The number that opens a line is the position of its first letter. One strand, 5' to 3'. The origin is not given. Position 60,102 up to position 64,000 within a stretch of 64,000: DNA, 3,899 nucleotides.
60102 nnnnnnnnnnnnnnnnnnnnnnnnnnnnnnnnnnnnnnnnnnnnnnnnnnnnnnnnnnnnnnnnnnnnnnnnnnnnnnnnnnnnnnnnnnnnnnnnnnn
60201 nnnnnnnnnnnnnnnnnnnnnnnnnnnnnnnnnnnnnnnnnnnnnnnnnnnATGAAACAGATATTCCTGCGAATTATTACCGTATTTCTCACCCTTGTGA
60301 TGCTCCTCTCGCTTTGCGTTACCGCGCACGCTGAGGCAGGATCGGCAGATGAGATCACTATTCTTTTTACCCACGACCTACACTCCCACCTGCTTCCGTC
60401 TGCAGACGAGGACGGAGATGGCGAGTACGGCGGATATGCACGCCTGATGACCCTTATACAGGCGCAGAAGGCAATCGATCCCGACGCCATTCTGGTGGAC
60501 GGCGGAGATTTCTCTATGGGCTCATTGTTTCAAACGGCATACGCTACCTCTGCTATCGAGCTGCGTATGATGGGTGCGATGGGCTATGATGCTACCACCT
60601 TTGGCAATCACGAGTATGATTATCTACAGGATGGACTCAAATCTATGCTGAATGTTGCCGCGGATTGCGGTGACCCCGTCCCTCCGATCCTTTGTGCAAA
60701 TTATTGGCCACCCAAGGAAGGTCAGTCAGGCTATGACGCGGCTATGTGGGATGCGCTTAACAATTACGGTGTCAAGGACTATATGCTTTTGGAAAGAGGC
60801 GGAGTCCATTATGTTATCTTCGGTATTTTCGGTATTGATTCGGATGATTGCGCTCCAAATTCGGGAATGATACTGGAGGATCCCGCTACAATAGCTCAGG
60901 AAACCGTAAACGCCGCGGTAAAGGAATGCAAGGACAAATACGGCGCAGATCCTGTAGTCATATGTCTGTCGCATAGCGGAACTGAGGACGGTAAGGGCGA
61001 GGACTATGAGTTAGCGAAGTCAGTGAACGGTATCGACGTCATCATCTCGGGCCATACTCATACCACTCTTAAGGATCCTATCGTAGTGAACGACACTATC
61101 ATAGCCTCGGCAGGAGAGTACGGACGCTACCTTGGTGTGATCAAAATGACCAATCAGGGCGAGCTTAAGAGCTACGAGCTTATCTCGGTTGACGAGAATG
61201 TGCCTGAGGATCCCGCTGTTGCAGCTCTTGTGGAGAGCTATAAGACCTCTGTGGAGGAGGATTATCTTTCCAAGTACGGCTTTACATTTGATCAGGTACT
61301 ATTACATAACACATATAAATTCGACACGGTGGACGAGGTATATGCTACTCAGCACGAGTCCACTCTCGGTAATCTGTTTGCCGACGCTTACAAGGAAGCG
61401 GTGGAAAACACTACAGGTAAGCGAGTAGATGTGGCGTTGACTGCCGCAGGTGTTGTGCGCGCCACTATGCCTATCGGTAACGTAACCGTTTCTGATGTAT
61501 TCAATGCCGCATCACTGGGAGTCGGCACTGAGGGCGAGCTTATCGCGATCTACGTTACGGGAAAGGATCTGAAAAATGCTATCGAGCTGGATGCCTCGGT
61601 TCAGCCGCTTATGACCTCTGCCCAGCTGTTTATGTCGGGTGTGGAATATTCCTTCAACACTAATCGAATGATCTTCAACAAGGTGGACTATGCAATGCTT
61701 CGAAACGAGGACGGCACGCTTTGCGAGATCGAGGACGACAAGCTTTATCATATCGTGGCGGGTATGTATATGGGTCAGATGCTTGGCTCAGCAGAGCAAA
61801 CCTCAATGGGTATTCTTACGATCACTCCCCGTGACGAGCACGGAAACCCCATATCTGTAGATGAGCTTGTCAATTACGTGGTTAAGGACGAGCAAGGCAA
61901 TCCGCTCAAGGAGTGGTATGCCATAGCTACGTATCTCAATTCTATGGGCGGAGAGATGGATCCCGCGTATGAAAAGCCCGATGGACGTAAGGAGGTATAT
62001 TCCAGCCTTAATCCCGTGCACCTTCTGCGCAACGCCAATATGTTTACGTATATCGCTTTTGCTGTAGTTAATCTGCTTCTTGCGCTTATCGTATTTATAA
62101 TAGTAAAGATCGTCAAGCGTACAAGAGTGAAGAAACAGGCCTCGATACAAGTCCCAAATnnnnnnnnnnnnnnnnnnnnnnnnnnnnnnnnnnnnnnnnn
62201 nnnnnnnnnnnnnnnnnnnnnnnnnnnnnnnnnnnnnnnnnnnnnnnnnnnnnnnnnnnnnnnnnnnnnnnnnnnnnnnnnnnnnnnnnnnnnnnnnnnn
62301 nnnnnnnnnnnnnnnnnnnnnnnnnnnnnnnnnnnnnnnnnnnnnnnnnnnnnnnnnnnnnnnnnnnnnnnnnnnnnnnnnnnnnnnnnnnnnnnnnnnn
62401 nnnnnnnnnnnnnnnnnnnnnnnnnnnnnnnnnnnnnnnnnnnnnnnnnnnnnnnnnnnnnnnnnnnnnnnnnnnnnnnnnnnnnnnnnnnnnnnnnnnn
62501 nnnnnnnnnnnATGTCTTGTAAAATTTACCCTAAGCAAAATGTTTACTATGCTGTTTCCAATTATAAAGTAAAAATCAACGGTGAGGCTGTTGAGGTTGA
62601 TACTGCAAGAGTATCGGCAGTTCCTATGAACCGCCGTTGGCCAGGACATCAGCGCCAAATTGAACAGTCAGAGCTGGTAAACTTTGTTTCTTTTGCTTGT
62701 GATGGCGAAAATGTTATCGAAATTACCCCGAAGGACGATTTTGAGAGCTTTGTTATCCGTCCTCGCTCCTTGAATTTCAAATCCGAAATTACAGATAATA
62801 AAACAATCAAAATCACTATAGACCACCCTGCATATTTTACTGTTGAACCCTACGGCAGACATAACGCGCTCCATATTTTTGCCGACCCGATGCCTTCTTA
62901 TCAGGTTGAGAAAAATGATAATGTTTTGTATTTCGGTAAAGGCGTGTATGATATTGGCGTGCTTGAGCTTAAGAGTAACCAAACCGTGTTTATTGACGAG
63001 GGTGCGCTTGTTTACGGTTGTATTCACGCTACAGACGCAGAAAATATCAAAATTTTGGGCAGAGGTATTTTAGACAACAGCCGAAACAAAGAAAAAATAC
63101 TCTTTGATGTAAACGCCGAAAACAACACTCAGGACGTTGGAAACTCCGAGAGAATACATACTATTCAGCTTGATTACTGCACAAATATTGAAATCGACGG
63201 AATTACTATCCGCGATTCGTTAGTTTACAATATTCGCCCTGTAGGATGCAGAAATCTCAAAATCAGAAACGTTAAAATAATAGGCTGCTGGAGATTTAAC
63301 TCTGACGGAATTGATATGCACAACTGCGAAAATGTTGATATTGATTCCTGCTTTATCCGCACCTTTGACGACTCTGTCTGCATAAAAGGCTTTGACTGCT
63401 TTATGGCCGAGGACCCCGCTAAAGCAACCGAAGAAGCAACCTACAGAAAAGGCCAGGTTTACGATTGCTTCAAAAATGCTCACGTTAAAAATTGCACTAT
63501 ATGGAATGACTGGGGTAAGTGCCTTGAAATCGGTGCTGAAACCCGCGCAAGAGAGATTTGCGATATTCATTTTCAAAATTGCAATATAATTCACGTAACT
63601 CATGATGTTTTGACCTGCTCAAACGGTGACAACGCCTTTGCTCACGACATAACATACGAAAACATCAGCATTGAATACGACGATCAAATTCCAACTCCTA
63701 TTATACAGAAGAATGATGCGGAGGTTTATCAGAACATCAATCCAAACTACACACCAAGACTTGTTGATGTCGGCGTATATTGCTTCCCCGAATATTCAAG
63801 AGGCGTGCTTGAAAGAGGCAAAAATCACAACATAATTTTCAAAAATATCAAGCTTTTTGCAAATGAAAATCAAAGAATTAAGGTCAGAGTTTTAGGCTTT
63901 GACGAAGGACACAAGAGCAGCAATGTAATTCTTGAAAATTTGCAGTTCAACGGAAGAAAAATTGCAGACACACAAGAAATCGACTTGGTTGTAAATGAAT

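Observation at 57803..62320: Stack of three self-promoted gene cassettes right after tRNA-Cys, each with the same 29-bp promoter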

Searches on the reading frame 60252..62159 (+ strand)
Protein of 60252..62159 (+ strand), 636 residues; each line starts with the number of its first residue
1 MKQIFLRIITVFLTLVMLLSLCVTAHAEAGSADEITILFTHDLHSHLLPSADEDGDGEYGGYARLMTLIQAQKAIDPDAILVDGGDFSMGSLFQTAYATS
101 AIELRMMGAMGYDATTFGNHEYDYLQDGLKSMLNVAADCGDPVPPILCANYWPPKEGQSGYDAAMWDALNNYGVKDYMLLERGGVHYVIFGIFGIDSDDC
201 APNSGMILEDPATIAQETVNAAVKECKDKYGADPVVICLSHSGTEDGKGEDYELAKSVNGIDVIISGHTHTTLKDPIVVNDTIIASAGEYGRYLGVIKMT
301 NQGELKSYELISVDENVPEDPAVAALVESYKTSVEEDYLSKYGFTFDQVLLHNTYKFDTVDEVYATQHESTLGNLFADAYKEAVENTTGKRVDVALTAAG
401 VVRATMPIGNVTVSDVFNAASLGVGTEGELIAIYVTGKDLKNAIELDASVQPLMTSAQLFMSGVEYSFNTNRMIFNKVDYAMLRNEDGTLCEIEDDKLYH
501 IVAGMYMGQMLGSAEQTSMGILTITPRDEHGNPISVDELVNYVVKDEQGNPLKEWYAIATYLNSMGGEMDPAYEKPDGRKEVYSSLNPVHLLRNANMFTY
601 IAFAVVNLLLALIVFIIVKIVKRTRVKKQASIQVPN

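Call 11: search_protein_families(library=pfam, proteins=[window:60252-62159:+], max_evalue=0.01)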
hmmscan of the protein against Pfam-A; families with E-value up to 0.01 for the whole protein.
window:60252-62159:+ (636 aa): 2 families
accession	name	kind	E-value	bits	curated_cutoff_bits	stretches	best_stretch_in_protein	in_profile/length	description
PF02872.23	5_nucleotid_C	-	8.8e-19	68.6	23.6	1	366-507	18-146/158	5'-nucleotidase, C-terminal domain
PF00149.33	Metallophos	-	6.8e-13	49.9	21.5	1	36-271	2-190/191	Calcineurin-like phosphoesterase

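Call 13: find_encoding_contigs(protein=window:60252-62159:+, flank=10000, max_places=10)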
Protein window:60252-62159:+ (636 aa): no gene with exactly this product is on record in the collection.

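Call 19: find_homologous_proteins(query=window:60252-62159:+)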
Query window:60252-62159:+ (636 aa): 7855 proteins with E <= 0.001 among 8000 candidates; the best 120 are listed.
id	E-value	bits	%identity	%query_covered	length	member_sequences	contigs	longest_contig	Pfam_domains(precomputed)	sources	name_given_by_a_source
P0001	0.0e+0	1435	100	100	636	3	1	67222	PF00149.34,PF02872.24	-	-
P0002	0.0e+0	1253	88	98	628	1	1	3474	PF00149.34,PF02872.24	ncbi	-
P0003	0.0e+0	1225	85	99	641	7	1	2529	PF00149.34,PF02872.24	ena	-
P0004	0.0e+0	1217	85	99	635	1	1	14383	PF00149.34,PF02872.24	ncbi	-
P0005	0.0e+0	1215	84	99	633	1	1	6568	PF00149.34,PF02872.24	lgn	-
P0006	0.0e+0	1210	85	96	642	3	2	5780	PF00149.34,PF02872.24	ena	-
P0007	0.0e+0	1207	84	99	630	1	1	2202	PF00149.34,PF02872.24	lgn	-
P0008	0.0e+0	1206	82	100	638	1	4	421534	PF00149.34,PF02872.24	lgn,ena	-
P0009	0.0e+0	1185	83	99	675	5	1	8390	PF00149.34,PF02872.24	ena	-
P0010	0.0e+0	1185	82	99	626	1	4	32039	PF00149.34,PF02872.24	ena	-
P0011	0.0e+0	1178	82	99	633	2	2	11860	PF00149.34,PF02872.24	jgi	-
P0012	0.0e+0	1175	82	97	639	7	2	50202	PF00149.34,PF02872.24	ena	-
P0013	0.0e+0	1174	80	99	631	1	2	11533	PF00149.34,PF02872.24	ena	-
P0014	0.0e+0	1166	81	99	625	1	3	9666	PF00149.34,PF02872.24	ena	-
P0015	0.0e+0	1163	83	94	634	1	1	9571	PF00149.34,PF02872.24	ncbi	-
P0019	0.0e+0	1160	84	91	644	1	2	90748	PF00149.34,PF02872.24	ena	-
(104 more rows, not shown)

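Call 21: find_encoding_contigs(protein=P0008, flank=8000, max_places=3)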
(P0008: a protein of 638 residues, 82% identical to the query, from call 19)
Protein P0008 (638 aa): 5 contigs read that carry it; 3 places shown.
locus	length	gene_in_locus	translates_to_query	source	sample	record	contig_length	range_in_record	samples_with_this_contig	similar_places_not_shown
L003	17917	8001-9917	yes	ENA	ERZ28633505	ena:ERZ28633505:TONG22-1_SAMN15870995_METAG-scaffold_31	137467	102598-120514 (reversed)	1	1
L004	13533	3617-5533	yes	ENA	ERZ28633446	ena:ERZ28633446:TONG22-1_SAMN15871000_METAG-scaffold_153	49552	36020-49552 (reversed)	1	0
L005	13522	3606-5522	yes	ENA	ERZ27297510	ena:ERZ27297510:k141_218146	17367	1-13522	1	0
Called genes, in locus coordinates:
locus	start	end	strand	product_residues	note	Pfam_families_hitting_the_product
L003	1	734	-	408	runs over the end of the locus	PF07690:MFS_1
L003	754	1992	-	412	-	PF02073:Peptidase_M29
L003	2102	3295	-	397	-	PF03447:NAD_binding_3, PF00742:Homoserine_dh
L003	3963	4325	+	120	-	PF05635:23S_rRNA_IVP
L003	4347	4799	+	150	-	-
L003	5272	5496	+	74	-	-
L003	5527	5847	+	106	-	-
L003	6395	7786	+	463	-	PF01229:Glyco_hydro_39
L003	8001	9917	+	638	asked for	PF00149:Metallophos, PF02872:5_nucleotid_C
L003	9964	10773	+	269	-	PF23023:Anti-Pycsar_Apyc1 (faint), PF12706:Lactamase_B_2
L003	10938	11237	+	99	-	PF03992:ABM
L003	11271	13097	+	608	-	PF00754:F5_F8_type_C (faint)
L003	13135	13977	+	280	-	PF03009:GDPD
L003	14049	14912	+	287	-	-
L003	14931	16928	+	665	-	PF16889:Hepar_II_III_N, PF07940:Hepar_II_III_C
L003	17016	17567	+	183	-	PF00156:Pribosyltran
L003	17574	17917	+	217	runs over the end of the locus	PF01081:Aldolase, PF02581:TMP-TENI (weak)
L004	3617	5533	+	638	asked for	PF00149:Metallophos, PF02872:5_nucleotid_C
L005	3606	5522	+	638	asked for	PF00149:Metallophos, PF02872:5_nucleotid_C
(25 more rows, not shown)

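Call 22: find_encoding_contigs(protein=P0019, flank=8000, max_places=3)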
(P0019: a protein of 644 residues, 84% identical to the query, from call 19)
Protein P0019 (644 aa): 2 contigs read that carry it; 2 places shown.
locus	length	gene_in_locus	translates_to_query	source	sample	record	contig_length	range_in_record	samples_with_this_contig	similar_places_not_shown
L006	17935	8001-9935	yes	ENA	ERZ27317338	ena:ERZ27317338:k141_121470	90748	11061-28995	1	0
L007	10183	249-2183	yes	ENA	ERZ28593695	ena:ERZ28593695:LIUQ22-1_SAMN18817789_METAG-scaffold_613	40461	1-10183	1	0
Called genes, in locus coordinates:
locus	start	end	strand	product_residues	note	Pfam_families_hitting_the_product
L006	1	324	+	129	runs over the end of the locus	PF01475:FUR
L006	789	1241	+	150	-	PF08281:Sigma70_r4_2, PF04545:Sigma70_r4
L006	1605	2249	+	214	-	PF02452:PemK_toxin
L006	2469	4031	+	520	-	PF00239:Resolvase, PF07508:Recombinase, PF13408:Zn_ribbon_recom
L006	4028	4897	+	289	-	PF07508:Recombinase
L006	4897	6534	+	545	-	PF00239:Resolvase, PF07508:Recombinase, PF13408:Zn_ribbon_recom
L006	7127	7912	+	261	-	PF01381:HTH_3, PF12844:HTH_19, PF13560:HTH_31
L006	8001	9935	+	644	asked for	PF00149:Metallophos, PF02872:5_nucleotid_C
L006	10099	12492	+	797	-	PF13306:LRR_5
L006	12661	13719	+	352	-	PF12844:HTH_19, PF13443:HTH_26 (weak), PF13560:HTH_31, PF01381:HTH_3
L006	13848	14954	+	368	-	PF01381:HTH_3, PF12844:HTH_19, PF13560:HTH_31 (weak)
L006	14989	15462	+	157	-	PF03167:UDG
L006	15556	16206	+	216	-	PF01476:LysM, PF00188:CAP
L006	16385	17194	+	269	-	PF13641:Glyco_tranf_2_3, PF00535:Glycos_transf_2, PF10111:Glyco_tranf_2_2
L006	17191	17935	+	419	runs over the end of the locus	PF01210:NAD_Gly3P_dh_N (weak), PF03721:UDPG_MGDP_dh_N, PF00984:UDPG_MGDP_dh, PF03720:UDPG_MGDP_dh_C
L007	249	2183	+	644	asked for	PF00149:Metallophos, PF02872:5_nucleotid_C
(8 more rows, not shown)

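Call 23: find_encoding_contigs(protein=P0004, flank=8000, max_places=3)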
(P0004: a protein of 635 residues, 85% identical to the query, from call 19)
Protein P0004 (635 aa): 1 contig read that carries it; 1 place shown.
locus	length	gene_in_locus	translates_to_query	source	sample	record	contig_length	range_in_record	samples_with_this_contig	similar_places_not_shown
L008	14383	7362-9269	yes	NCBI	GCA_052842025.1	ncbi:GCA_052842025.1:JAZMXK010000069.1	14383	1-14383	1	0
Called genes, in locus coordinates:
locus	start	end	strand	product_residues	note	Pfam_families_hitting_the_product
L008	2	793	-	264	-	?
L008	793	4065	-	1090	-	PF21445:ADDB_N, PF12705:PDDEXK_1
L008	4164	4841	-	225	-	-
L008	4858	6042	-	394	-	PF00155:Aminotran_1_2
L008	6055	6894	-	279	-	PF01678:DAP_epimerase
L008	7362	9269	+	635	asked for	PF00149:Metallophos, PF02872:5_nucleotid_C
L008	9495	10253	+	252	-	PF00497:SBP_bac_3, PF12974:Phosphonate-bd, PF09084:NMT1 (weak)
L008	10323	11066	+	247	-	PF00528:BPD_transp_1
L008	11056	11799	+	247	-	PF02463:SMC_N (weak), PF00005:ABC_tran, PF13191:AAA_16 (faint), PF13304:AAA_21 (faint)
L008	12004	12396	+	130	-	-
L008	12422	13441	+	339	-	PF00535:Glycos_transf_2, PF13641:Glyco_tranf_2_3, PF13632:Glyco_trans_2_3 (weak)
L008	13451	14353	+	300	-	PF07261:DnaB_2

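Call 28: search_protein_families(library=ncbifam, proteins=[window:60252-62159:+], max_evalue=1)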
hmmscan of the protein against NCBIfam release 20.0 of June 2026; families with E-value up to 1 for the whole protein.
window:60252-62159:+ (636 aa): 14 families
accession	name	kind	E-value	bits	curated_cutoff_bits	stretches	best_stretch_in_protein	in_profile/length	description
NF006937.0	PRK09419.1-4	equivalog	1.7e-46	158.3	2554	1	33-509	646-1109/1411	multifunctional 2',3'-cyclic-nucleotide 2'-phosphodiesterase/3'-nucleotidase/5'-nucleotidase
NF006935.0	PRK09419.1-2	equivalog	5.1e-37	127.1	2801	2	85-509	707-1130/1445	multifunctional 2',3'-cyclic-nucleotide 2'-phosphodiesterase/3'-nucleotidase/5'-nucleotidase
NF006934.0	PRK09419.1-1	subfamily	2e-33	115.1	1646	2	32-335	50-339/1174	multifunctional 2',3'-cyclic-nucleotide 2'-phosphodiesterase/3'-nucleotidase/5'-nucleotidase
TIGR04486.1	thiosulf_SoxB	equivalog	1e-28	100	550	1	57-363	112-395/556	thiosulfohydrolase SoxB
NF007109.1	PRK09558.1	equivalog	1.6e-20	73.4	600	1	14-452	10-458/550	bifunctional UDP-sugar hydrolase/5'-nucleotidase UshA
TIGR01530.1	nadN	equivalog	3.6e-20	72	436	2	36-275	2-221/550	NAD nucleotidase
NF006938.0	PRK09420.1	equivalog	4.2e-17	61.8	486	1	17-273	9-263/648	bifunctional 2',3'-cyclic-nucleotide 2'-phosphodiesterase/3'-nucleotidase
NF041198.1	UshA_like_PCGU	equivalog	1.3e-15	57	275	2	15-300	4-266/519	UshA-like (seleno)protein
NF040549.1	Nt5e_LPXTG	exception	2e-15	56.1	1050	2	27-131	91-187/731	cell surface ecto-5'-nucleotidase Nt5e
NF008871.0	PRK11907.1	equivalog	3.9e-14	51.7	1266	1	23-273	104-355/814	bifunctional 2',3'-cyclic-nucleotide 2'-phosphodiesterase/3'-nucleotidase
TIGR01390.1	CycNucDiestase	equivalog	1e-13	50.7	883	1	35-274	3-242/626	2',3'-cyclic-nucleotide 2'-phosphodiesterase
NF006936.0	PRK09419.1-3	equivalog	2.7e-11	41.8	2542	1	65-522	737-1159/1212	multifunctional 2',3'-cyclic-nucleotide 2'-phosphodiesterase/3'-nucleotidase/5'-nucleotidase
NF006933.0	PRK09418.1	equivalog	1.1e-09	37.1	1419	1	104-301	123-316/780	bifunctional 2',3'-cyclic-nucleotide 2'-phosphodiesterase/3'-nucleotidase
TIGR00040.1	yfcE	subfamily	0.094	12.8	56.25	1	245-273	91-119/158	YfcE family phosphodiesterase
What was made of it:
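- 60252..62162 (+): ORF4, 636 aa: a signal peptide, Metallophos and 5'-nucleotidase C domains, and a C-terminal TM anchor. Calls 11, 19, 28.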

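Call 43: find_encoding_contigs(protein=P0002, flank=6000, max_places=3)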
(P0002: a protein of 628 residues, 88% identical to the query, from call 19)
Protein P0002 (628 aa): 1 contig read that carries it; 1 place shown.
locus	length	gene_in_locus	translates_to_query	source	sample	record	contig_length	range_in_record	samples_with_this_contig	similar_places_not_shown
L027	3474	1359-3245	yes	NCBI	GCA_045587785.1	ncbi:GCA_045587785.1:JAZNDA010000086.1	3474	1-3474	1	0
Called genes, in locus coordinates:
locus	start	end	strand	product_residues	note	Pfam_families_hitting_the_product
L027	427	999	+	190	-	-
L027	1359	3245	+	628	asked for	PF00149:Metallophos, PF02872:5_nucleotid_C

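Call 44: find_encoding_contigs(protein=P0006, flank=6000, max_places=3)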
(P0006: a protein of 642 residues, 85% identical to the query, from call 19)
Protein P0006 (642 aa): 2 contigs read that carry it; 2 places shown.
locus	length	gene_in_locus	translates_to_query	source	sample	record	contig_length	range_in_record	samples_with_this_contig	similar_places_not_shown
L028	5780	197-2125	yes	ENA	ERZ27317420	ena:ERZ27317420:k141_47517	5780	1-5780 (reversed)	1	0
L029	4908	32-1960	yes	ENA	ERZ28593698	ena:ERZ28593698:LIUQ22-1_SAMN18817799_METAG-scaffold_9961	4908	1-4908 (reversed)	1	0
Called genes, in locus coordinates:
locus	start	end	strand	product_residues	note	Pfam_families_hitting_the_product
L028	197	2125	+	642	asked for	PF00149:Metallophos, PF02872:5_nucleotid_C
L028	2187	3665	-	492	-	PF01381:HTH_3, PF12844:HTH_19, PF13560:HTH_31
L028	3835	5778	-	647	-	?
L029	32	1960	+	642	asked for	PF00149:Metallophos, PF02872:5_nucleotid_C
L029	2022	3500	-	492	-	PF01381:HTH_3, PF12844:HTH_19, PF13560:HTH_31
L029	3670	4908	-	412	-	?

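Call 84: search_protein_families(library=padloc, proteins=[window:60252-62159:+], max_evalue=0.01)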
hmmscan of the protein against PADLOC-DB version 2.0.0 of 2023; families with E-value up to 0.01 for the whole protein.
window:60252-62159:+ (636 aa): 0 families

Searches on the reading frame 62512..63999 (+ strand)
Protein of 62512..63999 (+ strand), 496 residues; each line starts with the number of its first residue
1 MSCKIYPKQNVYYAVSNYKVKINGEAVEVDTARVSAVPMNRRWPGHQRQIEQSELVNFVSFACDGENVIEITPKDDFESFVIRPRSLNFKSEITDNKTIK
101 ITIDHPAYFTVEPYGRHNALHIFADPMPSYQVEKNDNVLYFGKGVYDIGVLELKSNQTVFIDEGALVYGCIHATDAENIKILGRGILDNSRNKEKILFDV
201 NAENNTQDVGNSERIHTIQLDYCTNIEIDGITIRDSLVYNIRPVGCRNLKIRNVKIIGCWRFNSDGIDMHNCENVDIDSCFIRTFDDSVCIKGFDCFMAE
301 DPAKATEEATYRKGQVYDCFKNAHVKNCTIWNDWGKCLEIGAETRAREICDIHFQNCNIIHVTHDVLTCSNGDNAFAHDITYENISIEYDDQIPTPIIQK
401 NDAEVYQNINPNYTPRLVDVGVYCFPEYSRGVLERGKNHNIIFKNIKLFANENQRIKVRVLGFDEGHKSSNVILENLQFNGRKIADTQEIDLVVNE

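Call 11: search_protein_families(library=pfam, proteins=[window:62512-63999:+], max_evalue=0.01)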
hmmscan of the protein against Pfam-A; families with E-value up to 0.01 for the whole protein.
window:62512-63999:+ (496 aa): 1 family
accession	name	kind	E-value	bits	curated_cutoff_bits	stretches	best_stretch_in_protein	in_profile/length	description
PF00295.23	Glyco_hydro_28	-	6.2e-12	45.7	22.9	1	170-400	52-250/324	Glycosyl hydrolases family 28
